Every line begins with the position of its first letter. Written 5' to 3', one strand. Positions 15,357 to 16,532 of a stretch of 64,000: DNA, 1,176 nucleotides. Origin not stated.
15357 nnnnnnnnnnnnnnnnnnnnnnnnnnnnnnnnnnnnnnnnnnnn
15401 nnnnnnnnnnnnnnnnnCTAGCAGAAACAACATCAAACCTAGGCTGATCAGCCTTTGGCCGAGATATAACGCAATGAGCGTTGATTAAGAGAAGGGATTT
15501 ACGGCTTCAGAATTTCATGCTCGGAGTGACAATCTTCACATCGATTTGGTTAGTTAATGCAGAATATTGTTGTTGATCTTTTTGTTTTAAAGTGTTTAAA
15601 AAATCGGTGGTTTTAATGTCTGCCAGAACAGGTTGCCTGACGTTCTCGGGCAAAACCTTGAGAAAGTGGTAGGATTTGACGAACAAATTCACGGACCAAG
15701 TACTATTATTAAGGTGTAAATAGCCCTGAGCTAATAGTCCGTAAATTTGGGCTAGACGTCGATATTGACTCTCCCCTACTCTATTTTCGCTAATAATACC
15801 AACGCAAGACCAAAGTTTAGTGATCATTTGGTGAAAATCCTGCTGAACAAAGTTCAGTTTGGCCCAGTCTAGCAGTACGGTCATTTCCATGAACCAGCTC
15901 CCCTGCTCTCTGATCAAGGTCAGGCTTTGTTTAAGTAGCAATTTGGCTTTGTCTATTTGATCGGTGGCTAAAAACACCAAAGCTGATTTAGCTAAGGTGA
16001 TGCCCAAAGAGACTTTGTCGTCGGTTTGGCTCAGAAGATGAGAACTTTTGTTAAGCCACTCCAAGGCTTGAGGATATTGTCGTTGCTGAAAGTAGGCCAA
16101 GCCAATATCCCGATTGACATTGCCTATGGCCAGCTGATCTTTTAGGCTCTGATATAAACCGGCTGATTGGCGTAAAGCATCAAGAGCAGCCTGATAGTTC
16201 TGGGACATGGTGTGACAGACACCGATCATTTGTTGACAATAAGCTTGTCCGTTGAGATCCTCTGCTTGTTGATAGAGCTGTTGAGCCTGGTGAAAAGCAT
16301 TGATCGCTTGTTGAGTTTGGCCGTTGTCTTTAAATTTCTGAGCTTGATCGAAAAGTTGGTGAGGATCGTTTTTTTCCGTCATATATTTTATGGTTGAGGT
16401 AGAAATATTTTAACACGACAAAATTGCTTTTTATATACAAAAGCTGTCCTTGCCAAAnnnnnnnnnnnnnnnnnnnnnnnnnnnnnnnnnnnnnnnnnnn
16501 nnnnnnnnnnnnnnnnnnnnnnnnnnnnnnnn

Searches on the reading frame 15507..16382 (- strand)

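Call 22: search_protein_families(library=pfam, proteins=[window:15507-16382:-], max_evalue=0.001)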
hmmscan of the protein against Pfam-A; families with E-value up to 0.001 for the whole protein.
window:15507-16382:- (291 aa): 5 families
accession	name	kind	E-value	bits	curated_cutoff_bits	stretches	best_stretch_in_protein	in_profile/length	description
PF13424.12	TPR_12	-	2.1e-16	60.3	30.1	2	88-158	4-76/77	Tetratricopeptide repeat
PF07719.23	TPR_2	-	6.9e-09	35.6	27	0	92-113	6-27/34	Tetratricopeptide repeat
PF14938.12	SNAP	-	4.2e-08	33.4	25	1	2-147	69-216/282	Soluble NSF attachment protein, SNAP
PF00515.34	TPR_1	-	1.2e-06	28.5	27.8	0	93-112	7-26/34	Tetratricopeptide repeat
PF13432.12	TPR_16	-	0.00087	20.1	32.7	0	61-112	11-56/65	Tetratricopeptide repeat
